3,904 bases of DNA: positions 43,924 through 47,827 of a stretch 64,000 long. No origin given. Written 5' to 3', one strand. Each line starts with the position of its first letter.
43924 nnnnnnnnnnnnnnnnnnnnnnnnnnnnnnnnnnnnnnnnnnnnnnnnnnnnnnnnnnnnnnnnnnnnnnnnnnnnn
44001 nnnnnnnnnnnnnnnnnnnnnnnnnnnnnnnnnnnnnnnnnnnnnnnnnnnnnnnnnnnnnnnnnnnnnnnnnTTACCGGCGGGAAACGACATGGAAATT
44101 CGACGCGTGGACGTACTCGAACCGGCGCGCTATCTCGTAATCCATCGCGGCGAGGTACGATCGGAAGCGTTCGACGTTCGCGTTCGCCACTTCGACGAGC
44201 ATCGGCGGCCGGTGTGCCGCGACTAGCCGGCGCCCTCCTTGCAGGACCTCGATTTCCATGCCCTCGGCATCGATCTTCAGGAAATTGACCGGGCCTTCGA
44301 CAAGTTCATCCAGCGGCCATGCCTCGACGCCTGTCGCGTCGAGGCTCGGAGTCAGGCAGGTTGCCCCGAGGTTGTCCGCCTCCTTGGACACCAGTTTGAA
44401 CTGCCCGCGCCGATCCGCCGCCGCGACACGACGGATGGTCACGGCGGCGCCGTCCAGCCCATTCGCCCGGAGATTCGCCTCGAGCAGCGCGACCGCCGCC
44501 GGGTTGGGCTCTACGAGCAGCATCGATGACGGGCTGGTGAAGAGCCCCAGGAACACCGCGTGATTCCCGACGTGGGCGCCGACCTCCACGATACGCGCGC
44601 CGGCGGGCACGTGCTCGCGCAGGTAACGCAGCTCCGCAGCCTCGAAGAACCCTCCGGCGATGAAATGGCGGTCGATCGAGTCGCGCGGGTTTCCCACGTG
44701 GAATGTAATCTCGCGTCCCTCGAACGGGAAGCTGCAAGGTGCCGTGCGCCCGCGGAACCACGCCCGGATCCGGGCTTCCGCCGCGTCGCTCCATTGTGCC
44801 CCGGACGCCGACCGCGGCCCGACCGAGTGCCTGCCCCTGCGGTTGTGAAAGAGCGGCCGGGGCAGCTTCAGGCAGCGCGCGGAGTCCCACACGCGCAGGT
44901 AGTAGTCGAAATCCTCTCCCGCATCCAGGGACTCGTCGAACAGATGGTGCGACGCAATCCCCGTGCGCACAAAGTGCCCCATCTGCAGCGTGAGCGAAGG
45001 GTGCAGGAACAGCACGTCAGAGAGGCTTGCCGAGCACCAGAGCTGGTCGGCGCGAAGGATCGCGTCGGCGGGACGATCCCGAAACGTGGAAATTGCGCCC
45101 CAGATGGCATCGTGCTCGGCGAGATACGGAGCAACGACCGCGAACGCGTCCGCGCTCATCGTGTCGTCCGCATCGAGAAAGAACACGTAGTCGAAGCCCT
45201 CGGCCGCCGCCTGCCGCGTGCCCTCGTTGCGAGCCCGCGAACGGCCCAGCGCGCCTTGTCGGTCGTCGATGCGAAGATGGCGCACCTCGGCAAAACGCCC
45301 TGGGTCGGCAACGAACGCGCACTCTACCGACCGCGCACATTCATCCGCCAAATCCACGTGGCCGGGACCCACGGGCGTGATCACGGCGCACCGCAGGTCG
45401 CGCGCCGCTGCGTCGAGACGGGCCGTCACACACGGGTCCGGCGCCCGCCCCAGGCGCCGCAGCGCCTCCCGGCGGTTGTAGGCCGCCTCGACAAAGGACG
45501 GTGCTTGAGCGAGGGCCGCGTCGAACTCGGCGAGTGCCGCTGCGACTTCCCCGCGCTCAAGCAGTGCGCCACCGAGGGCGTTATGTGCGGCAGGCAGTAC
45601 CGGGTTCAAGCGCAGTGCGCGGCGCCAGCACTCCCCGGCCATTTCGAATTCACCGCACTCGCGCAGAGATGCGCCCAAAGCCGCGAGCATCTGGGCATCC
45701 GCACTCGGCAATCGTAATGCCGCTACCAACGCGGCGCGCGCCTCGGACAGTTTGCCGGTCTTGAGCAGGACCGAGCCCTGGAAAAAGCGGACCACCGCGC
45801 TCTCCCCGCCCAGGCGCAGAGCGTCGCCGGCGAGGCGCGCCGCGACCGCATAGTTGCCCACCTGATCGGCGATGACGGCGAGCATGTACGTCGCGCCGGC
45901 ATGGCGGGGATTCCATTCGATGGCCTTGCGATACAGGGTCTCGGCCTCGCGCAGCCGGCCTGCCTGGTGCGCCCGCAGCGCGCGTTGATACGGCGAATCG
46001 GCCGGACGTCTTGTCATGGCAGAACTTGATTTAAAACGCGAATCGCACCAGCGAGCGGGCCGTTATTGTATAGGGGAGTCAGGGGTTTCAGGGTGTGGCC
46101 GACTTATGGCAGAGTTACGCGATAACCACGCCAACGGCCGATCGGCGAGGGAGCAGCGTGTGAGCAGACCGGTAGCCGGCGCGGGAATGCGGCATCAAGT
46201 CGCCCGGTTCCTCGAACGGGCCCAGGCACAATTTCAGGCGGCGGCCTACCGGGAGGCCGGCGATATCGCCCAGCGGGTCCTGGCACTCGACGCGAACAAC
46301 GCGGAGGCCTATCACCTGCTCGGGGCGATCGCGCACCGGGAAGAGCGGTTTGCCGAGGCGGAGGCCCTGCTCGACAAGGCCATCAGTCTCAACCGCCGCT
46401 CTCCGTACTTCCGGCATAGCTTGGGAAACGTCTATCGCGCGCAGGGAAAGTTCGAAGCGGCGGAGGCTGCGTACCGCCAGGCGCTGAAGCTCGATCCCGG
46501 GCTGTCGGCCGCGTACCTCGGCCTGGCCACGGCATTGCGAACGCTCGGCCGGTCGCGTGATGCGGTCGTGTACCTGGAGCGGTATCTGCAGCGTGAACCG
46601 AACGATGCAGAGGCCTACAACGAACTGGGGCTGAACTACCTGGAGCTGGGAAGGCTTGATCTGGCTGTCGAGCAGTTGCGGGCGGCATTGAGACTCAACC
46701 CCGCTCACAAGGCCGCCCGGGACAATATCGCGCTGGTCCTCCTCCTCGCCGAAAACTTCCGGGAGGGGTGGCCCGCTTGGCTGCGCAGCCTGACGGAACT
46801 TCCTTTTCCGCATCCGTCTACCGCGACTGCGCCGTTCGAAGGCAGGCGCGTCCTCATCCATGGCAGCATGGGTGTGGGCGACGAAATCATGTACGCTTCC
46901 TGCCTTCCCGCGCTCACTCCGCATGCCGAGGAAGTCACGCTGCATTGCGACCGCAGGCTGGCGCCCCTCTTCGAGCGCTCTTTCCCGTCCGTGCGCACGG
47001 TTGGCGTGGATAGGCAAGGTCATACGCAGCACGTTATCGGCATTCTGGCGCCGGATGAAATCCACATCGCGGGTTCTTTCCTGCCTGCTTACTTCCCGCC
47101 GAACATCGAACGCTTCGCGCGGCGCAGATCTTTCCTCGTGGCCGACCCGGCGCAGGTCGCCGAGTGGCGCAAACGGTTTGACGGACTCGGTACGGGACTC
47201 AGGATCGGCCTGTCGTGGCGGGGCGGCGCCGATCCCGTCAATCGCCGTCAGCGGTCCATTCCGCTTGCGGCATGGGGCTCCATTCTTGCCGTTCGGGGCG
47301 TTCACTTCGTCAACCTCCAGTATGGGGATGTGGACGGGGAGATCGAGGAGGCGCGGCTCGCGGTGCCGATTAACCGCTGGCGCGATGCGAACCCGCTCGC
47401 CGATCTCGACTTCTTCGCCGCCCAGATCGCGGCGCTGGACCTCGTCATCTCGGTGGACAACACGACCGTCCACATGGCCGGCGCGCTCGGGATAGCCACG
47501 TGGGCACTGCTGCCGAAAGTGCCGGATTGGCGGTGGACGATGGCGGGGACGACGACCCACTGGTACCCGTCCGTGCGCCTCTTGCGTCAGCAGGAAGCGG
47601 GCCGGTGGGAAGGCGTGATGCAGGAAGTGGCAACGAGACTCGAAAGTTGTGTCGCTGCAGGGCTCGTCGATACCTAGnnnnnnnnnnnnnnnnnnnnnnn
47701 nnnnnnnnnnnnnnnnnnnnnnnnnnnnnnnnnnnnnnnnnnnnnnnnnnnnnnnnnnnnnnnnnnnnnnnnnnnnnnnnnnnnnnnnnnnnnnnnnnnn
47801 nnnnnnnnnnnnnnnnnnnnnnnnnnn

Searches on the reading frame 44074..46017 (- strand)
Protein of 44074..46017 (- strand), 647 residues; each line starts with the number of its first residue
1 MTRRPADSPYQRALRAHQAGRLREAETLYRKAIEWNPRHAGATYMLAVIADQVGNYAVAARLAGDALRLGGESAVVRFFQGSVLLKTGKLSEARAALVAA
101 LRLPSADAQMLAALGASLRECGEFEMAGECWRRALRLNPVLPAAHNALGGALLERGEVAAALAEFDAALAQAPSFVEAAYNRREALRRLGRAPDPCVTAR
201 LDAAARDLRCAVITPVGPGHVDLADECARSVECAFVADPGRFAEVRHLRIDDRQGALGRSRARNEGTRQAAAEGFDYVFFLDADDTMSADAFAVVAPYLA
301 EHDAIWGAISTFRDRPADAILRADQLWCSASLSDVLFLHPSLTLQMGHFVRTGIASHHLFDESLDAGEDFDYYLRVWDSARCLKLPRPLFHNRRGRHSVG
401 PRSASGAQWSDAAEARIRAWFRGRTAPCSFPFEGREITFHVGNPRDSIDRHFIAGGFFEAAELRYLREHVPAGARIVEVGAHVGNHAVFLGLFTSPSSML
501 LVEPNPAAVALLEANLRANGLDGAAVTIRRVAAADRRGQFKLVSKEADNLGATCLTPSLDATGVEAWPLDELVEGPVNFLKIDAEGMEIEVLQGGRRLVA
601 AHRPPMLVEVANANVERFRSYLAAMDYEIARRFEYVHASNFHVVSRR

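Call 38: search_protein_families(library=ncbifam, proteins=[window:44074-46017:-], max_evalue=1e-8)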
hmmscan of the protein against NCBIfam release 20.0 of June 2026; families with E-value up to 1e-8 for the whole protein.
window:44074-46017:- (647 aa): 5 families
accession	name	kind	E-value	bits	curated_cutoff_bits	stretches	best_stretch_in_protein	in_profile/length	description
TIGR01444.1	fkbM_fam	subfamily_domain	1.7e-20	73.9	37.7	1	476-610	2-142/143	FkbM family methyltransferase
TIGR02521.1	type_IV_pilW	equivalog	3.4e-12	46.4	154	0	84-171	41-128/234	type IV pilus biogenesis/stability protein PilW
TIGR02917.1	PEP_TPR_lipo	equivalog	1.7e-11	42.8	312.2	1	19-190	274-885/899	XrtA/PEP-CTERM system TPR-repeat protein PrsT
NF040959.1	MamA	equivalog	3.2e-11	43.1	200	1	12-166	43-197/204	magnetosome protein MamA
TIGR02552.1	LcrH_SycD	equivalog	1.9e-10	40.6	104.8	0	10-105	22-117/136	SycD/LcrH family type III secretion system chaperone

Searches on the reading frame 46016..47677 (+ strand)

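Call 38: search_protein_families(library=ncbifam, proteins=[window:46016-47677:+], max_evalue=1e-8)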
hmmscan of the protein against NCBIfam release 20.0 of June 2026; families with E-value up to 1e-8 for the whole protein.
window:46016-47677:+ (553 aa): 6 families
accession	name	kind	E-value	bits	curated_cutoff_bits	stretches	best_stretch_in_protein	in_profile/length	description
NF040959.1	MamA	equivalog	7.6e-18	64.7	200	0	72-183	81-192/204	magnetosome protein MamA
TIGR02917.1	PEP_TPR_lipo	equivalog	2.2e-16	59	312.2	1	67-242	640-814/899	XrtA/PEP-CTERM system TPR-repeat protein PrsT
NF033762.1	social_mot_Tgl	equivalog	3.4e-12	46.3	225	0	171-270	38-138/252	social motility TPR repeat lipoprotein Tgl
TIGR02521.1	type_IV_pilW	equivalog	6e-11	42.3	154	0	133-202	34-103/234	type IV pilus biogenesis/stability protein PilW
TIGR03939.1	PGA_TPR_OMP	equivalog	2.2e-10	39.4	366.65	1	102-236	59-192/800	poly-beta-1,6 N-acetyl-D-glucosamine export porin PgaA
NF008391.2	PRK11189.1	equivalog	9.6e-10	38.4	250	0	190-243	91-144/297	lipoprotein NlpI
